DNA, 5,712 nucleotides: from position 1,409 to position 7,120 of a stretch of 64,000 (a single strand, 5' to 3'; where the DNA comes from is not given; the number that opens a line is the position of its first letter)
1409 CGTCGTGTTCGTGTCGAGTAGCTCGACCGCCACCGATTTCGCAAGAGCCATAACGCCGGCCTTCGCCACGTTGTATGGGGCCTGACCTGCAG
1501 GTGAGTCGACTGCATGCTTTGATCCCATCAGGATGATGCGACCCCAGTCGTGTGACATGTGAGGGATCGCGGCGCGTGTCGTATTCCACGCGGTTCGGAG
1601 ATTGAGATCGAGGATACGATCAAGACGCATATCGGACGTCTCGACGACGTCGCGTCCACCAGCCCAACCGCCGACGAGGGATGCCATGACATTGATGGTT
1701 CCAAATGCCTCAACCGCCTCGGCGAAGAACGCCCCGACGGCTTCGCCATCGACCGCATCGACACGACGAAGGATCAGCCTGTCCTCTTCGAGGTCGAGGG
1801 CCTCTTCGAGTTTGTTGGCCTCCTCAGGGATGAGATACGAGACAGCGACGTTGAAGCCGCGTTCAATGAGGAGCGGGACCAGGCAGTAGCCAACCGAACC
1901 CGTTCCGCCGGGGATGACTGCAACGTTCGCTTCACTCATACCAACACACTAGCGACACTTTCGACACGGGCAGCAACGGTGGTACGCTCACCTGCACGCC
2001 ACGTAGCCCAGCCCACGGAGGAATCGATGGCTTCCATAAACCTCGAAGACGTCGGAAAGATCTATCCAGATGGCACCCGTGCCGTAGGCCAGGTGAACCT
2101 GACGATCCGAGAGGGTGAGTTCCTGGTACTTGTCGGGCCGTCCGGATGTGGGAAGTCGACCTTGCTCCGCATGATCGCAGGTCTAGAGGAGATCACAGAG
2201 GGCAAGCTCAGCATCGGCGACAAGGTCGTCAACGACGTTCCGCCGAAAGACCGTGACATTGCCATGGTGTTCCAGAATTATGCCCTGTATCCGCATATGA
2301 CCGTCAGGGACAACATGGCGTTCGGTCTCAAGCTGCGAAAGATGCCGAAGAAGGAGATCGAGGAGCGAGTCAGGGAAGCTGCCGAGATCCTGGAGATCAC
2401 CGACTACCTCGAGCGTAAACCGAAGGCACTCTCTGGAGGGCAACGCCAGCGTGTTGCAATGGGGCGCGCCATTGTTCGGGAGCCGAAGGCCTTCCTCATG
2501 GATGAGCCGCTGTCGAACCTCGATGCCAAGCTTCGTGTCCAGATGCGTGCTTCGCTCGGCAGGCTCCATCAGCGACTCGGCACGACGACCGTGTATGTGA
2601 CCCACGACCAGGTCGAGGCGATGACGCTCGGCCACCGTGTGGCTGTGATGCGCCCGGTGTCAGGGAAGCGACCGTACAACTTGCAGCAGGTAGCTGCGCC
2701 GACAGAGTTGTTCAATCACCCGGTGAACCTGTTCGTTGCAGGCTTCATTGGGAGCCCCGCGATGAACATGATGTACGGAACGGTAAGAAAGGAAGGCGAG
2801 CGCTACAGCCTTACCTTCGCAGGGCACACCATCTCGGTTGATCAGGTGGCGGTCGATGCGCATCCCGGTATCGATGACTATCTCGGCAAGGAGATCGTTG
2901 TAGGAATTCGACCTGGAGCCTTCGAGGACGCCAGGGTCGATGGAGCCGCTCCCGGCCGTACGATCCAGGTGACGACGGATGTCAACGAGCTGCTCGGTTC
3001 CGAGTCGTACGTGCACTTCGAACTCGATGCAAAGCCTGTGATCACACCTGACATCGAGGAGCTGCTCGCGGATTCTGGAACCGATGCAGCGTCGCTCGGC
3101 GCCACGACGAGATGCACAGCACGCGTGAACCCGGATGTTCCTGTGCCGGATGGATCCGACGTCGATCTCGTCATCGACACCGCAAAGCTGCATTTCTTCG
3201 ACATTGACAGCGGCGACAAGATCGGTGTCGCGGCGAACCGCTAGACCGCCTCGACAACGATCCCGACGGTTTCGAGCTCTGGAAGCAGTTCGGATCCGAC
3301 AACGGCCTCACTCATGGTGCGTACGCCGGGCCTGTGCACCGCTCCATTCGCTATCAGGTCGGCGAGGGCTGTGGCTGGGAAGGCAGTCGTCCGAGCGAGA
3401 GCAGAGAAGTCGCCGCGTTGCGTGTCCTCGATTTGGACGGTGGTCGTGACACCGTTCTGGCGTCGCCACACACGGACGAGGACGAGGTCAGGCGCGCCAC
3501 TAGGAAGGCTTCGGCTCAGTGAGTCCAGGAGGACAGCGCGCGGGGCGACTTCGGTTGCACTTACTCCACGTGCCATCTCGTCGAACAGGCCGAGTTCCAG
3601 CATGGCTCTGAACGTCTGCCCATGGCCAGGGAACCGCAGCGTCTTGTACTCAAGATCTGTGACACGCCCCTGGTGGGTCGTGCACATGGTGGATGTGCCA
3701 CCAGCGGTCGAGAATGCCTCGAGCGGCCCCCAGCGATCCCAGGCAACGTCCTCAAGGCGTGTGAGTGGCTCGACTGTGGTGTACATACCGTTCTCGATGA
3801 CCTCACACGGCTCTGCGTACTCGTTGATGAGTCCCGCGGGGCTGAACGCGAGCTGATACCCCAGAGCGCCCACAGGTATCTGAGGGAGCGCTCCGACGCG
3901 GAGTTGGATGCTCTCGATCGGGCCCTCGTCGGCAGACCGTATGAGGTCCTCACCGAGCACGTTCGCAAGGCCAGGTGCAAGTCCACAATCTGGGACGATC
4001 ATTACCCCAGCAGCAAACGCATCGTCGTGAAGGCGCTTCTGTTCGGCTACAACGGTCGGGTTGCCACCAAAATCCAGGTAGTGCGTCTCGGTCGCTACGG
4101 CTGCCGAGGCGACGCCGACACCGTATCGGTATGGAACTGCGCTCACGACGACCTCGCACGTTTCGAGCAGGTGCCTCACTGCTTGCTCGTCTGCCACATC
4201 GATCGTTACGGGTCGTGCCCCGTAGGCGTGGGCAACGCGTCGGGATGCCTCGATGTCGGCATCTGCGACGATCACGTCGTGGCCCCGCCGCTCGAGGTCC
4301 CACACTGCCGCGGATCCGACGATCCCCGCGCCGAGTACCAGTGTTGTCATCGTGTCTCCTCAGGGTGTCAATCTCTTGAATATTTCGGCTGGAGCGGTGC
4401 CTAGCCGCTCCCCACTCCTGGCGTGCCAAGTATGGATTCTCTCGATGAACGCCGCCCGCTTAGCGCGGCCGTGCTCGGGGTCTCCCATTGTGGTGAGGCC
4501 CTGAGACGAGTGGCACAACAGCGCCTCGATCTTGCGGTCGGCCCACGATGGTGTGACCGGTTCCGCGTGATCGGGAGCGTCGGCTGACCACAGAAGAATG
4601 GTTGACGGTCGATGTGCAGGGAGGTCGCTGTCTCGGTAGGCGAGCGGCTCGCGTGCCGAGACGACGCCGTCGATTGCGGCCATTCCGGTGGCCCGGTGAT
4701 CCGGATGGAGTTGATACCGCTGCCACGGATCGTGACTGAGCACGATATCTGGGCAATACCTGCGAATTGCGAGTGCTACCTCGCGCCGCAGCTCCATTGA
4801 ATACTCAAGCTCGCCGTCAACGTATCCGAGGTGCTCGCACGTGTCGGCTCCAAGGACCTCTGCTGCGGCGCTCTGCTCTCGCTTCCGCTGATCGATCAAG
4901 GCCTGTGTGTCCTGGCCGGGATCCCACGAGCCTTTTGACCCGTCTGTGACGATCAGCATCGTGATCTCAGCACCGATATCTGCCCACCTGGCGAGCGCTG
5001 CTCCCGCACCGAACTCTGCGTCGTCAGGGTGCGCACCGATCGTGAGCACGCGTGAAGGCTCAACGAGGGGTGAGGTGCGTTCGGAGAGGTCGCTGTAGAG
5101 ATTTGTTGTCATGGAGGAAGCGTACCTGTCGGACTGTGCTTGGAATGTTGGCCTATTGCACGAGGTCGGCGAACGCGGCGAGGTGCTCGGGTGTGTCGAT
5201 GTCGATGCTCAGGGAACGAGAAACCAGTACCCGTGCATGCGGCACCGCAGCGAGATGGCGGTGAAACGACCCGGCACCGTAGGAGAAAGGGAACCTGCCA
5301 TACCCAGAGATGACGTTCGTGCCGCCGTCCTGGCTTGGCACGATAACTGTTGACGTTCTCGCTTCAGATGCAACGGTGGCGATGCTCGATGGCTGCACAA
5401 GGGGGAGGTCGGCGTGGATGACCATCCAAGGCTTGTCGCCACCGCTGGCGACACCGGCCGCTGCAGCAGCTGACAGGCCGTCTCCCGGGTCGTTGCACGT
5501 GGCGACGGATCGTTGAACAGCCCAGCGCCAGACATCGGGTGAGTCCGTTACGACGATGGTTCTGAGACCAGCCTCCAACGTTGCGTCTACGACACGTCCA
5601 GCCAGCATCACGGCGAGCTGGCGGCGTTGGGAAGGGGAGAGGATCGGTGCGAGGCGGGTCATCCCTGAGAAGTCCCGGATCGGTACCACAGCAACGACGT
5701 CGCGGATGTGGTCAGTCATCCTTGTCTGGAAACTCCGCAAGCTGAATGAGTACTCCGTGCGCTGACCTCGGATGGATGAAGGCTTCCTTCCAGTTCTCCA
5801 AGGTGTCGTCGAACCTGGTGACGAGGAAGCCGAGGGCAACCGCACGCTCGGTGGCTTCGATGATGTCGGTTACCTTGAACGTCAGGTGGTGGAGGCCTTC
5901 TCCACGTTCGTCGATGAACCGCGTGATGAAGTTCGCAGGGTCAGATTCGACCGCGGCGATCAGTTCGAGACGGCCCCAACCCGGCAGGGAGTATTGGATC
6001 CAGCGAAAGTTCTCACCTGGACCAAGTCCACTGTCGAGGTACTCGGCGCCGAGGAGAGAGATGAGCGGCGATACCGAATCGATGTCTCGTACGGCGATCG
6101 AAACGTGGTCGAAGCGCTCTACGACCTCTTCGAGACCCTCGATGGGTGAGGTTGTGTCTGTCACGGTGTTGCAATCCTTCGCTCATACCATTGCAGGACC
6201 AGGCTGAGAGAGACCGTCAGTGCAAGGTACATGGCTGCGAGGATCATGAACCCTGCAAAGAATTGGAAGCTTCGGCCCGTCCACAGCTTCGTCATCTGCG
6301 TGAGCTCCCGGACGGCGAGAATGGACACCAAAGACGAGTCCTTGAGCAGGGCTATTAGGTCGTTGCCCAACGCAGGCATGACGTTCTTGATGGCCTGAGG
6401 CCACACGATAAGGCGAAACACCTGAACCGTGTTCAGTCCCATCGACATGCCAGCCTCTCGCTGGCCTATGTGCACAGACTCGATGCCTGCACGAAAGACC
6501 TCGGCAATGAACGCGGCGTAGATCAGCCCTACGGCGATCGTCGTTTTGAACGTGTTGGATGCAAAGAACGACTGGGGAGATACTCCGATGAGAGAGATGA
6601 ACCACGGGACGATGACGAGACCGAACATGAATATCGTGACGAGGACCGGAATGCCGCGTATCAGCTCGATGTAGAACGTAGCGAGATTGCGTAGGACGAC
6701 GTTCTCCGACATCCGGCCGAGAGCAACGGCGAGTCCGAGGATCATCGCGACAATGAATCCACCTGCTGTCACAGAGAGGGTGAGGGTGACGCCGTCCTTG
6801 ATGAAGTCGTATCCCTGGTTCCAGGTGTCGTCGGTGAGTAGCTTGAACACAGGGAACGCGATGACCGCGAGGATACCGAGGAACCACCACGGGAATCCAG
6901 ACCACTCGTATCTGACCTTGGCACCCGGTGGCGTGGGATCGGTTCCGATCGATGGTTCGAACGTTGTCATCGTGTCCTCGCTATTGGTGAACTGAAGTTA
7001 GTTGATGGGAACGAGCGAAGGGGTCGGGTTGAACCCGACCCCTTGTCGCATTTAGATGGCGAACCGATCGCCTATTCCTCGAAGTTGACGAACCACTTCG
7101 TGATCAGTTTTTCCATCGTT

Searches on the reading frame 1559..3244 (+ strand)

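Call 69: search_protein_families(library=pfam, max_evalue=0.00001, proteins=[window:1559-3244:+])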
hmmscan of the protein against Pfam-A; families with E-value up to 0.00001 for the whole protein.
window:1559-3244:+ (561 aa): 2 families
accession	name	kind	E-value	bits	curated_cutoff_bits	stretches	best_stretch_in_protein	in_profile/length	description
PF00005.33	ABC_tran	-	7.5e-34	117.7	25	1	178-318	3-136/137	ABC transporter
PF17912.7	OB_MalK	-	2.5e-10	41.5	27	1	398-452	1-50/53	MalK OB fold domain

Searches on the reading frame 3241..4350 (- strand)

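Call 69: search_protein_families(library=pfam, max_evalue=0.00001, proteins=[window:3241-4350:-])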
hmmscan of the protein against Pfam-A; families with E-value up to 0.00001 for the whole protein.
window:3241-4350:- (369 aa): 3 families
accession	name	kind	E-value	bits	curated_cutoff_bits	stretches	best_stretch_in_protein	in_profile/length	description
PF16653.10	Sacchrp_dh_C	-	2.5e-26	93.8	31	1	123-364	1-265/265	Saccharopine dehydrogenase C-terminal domain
PF03435.24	Sacchrp_dh_NADP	-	3.3e-17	63.5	25.1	1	4-119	2-129/129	Saccharopine dehydrogenase NADP binding domain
PF01262.27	AlaDh_PNT_C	-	3.6e-09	36.8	23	1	3-72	31-100/214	Alanine dehydrogenase/PNT, C-terminal domain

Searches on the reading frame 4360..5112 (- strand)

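Call 69: search_protein_families(library=pfam, max_evalue=0.00001, proteins=[window:4360-5112:-])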
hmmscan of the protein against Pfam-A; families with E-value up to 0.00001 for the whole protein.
window:4360-5112:- (250 aa): 1 family
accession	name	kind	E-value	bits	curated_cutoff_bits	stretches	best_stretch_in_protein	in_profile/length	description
PF02585.22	PIG-L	-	6.1e-30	104.8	28.2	1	23-147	1-126/129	GlcNAc-PI de-N-acetylase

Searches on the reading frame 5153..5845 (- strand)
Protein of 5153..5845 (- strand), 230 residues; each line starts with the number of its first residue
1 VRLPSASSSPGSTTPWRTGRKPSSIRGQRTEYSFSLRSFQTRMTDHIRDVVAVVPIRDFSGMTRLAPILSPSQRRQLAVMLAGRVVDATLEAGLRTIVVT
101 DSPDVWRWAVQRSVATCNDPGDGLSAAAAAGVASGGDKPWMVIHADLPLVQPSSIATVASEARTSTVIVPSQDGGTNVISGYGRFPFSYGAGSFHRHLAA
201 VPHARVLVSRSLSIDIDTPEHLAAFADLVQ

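Call 69: search_protein_families(library=pfam, max_evalue=0.00001, proteins=[window:5153-5845:-])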
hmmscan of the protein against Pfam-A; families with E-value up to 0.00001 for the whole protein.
window:5153-5845:- (230 aa): 2 families
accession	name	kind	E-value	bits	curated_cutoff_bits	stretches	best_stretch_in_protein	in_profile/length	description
PF01983.22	CofC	-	7.3e-18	65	22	1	52-223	3-180/217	Guanylyl transferase CofC like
PF12804.13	NTP_transf_3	-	1.2e-09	39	27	1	81-176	26-127/160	MobA-like NTP transferase domain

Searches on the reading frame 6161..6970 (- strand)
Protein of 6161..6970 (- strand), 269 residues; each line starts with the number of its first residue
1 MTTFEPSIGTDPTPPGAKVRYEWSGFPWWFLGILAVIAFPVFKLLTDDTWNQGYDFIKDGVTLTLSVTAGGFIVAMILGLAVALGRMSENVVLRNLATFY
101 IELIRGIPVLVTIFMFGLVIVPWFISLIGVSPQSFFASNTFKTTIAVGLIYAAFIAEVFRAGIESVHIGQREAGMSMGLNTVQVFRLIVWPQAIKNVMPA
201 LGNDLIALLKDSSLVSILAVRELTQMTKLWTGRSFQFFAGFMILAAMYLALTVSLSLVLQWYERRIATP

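Call 69: search_protein_families(library=pfam, max_evalue=0.00001, proteins=[window:6161-6970:-])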
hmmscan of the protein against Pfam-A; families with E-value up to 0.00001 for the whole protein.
window:6161-6970:- (269 aa): 1 family
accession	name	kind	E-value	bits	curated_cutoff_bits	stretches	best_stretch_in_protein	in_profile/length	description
PF00528.27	BPD_transp_1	-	6.2e-20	72.1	26.4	1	76-267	2-183/184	Binding-protein-dependent transport system inner membrane component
